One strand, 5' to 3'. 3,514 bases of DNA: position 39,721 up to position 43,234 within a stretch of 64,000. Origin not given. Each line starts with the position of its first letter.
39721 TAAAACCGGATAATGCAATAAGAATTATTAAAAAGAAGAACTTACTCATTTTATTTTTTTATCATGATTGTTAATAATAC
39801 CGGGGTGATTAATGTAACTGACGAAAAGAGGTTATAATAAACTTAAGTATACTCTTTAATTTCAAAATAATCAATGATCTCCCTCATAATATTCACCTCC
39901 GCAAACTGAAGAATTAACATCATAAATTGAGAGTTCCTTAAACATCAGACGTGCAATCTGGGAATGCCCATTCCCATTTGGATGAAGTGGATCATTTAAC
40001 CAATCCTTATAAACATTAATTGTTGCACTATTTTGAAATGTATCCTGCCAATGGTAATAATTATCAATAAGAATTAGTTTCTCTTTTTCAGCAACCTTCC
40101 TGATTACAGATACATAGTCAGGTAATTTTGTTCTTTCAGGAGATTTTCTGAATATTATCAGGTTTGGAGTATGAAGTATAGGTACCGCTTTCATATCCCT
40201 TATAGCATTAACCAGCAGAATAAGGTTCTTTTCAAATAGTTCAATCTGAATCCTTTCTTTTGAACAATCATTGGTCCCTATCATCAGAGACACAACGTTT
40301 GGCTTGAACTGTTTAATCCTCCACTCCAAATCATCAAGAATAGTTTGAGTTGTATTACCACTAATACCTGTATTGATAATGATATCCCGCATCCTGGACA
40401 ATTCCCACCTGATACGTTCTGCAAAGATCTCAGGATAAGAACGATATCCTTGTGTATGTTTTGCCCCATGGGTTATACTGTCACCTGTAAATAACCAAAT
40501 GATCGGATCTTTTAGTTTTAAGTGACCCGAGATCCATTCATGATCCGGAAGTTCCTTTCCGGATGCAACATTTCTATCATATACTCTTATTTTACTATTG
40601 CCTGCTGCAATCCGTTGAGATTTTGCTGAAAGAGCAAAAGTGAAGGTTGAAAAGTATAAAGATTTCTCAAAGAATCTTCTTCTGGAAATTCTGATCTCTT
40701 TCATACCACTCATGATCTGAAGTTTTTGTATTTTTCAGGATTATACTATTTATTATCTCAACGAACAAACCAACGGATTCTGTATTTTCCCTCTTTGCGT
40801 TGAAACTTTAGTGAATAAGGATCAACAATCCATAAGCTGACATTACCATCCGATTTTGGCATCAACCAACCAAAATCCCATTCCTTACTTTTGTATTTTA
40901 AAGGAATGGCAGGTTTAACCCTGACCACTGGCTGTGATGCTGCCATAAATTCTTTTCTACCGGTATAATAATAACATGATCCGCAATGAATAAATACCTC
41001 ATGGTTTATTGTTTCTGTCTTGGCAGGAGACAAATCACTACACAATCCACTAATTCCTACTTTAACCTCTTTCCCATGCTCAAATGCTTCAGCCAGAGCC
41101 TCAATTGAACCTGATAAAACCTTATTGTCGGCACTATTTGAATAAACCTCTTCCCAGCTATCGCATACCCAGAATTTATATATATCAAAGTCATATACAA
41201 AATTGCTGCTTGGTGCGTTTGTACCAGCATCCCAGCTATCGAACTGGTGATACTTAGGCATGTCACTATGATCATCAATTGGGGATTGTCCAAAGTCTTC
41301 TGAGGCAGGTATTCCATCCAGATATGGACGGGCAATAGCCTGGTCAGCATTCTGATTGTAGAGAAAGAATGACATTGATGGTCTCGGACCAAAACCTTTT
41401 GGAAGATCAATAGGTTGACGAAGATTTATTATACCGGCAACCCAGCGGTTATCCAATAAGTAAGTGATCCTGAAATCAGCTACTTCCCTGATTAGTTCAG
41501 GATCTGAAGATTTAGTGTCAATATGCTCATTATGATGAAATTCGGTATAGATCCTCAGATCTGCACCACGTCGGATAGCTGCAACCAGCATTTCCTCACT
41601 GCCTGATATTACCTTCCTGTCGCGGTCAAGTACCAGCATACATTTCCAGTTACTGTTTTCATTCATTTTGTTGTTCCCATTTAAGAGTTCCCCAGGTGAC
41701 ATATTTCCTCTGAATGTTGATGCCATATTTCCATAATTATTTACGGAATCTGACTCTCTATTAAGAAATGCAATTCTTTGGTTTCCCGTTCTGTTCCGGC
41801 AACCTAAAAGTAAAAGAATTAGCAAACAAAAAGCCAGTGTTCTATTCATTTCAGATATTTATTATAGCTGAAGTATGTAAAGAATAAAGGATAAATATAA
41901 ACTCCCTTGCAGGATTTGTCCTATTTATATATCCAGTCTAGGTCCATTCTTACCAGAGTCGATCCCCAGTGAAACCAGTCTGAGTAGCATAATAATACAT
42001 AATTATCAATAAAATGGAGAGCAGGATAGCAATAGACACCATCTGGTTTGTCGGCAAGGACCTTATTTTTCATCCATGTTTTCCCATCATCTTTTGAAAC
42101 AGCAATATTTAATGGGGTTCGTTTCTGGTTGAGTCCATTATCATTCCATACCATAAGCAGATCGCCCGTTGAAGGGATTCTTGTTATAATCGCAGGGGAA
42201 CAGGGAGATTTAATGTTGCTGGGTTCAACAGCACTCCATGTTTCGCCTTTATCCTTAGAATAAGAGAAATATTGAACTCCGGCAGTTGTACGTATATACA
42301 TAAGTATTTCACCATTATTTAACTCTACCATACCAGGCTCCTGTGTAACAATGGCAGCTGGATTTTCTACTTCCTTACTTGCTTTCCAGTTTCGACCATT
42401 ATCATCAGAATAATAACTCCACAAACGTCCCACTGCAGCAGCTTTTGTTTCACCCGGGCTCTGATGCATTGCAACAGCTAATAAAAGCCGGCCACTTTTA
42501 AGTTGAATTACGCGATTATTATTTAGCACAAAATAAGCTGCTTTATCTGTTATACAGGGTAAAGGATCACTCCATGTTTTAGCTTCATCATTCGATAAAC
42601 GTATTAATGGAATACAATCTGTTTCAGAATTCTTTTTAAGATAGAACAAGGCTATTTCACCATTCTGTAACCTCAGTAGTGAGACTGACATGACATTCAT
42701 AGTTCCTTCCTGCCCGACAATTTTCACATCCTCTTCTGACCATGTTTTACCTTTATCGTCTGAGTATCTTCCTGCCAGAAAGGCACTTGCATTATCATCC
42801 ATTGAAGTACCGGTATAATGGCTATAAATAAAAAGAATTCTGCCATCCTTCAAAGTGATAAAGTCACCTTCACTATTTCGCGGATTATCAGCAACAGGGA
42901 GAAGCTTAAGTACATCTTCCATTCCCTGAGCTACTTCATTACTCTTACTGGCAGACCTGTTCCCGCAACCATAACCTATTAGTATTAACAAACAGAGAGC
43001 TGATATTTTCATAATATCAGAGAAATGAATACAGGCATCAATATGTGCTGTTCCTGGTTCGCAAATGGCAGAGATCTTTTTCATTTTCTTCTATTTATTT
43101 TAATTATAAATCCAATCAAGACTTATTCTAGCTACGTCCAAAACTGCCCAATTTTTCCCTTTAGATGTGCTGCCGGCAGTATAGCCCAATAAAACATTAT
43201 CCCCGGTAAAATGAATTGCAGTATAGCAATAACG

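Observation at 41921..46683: Four tandem family A paralogs after SusD are ancient, selectively maintained duplicates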

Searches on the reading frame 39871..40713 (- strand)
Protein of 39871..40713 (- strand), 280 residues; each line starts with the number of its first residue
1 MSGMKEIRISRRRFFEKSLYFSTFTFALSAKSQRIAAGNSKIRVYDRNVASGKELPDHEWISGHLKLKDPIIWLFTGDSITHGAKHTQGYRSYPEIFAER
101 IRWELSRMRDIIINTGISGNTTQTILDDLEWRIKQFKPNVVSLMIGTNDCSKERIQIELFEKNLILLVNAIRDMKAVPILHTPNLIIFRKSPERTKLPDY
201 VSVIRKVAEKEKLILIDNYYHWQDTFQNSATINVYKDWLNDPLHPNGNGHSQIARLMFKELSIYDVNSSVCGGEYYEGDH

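Call 3: search_protein_families(library=pfam, proteins=[window:39871-40713:-], max_evalue=0.01)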
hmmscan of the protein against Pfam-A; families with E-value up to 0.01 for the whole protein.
window:39871-40713:- (280 aa): 3 families
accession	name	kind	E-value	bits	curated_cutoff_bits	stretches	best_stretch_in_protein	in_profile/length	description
PF13472.12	Lipase_GDSL_2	-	5.7e-26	92.5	32.9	1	75-250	1-176/178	GDSL-like Lipase/Acylhydrolase family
PF00657.28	Lipase_GDSL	-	2.4e-15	57.7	23.6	1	76-256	4-207/208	GDSL-like Lipase/Acylhydrolase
PF25182.1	NonGDSL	-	0.00034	20.4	80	1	74-220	31-174/220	Non-GDSL lipase-like family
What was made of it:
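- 39871..40713 (-): GDSL/SGNH esterase with a twin-arginine leader, a conserved companion of the array. Pfam Lipase_GDSL_2 E 6e-26 (call 3).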

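Call 4: search_protein_families(library=ncbifam, proteins=[window:39871-40713:-], max_evalue=0.01)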
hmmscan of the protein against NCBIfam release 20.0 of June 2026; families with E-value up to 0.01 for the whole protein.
window:39871-40713:- (280 aa): 2 families
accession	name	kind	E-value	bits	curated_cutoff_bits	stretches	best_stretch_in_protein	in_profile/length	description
NF007819.1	PRK10528.1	equivalog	2e-11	44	270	1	74-263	32-206/210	multifunctional acyl-CoA thioesterase I/protease I/lysophospholipase L1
NF042968.1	AcxylEst_AxeA1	equivalog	6.9e-09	34.5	700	1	114-256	314-458/459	acetylxylan esterase AxeA1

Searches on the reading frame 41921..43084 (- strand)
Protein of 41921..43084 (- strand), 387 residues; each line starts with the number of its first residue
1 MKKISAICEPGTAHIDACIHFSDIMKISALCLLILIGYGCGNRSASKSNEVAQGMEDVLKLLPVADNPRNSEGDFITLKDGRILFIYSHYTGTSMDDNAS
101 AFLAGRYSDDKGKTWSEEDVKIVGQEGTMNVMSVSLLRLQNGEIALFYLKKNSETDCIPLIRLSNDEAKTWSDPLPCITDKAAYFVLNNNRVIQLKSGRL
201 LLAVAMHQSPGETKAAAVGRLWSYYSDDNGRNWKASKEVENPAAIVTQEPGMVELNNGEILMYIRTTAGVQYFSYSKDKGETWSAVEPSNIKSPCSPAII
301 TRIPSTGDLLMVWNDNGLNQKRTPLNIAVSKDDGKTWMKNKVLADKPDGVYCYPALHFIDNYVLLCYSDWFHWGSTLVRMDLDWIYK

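Call 3: search_protein_families(library=pfam, proteins=[window:41921-43084:-], max_evalue=0.01)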
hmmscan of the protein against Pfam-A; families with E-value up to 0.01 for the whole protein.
window:41921-43084:- (387 aa): 9 families
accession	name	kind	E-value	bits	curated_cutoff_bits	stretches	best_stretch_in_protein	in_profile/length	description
PF13088.12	BNR_2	-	2.9e-35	122.4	31.4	1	88-357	5-268/277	BNR repeat-like domain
PF24316.1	Tli3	-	5e-11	43.5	27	0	190-238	53-100/129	T6SS Tli3 immunity protein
PF13859.12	BNR_3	-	3.2e-10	40.3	27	1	96-285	23-212/308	BNR repeat-like domain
PF02012.26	BNR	-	1.1e-09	37.2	27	0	224-234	1-11/12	BNR/Asp-box repeat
PF15902.12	Sortilin-Vps10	-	3.2e-08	33.2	33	1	224-339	4-111/446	Sortilin, neurotensin receptor 3,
PF03174.19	CHB_HEX_C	-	8.7e-06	26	23.6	0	274-292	38-58/76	Chitobiase/beta-hexosaminidase C-terminal domain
PF14870.12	PSII_BNR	-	0.002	17.9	27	0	217-244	250-277/303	Photosynthesis system II assembly factor YCF48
PF05452.16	Clavanin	-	0.0023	18.5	21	0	79-116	40-75/80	Clavanin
PF15892.11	BNR_4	-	0.0028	17.5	27.3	0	196-341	49-197/272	BNR repeat-containing family member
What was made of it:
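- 41921..43084 (-): T1: sialidase-fold lipoprotein, sister type to T3 (a likely alternative start, MKISALC, lies at 43012). BNR_2 E 3e-35 (call 3).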

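Call 4: search_protein_families(library=ncbifam, proteins=[window:41921-43084:-], max_evalue=0.01)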
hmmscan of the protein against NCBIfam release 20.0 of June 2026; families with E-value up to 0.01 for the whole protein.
window:41921-43084:- (387 aa): 2 families
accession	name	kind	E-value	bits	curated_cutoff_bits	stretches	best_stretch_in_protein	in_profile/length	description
NF045728.1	glycosyl_F510_1955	equivalog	0.00013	21.3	175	0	222-287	159-214/246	F510_1955 family glycosylhydrolase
NF052328.1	NeuramTDE0471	equivalog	0.00032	19.6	900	0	224-293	307-382/538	neuraminidase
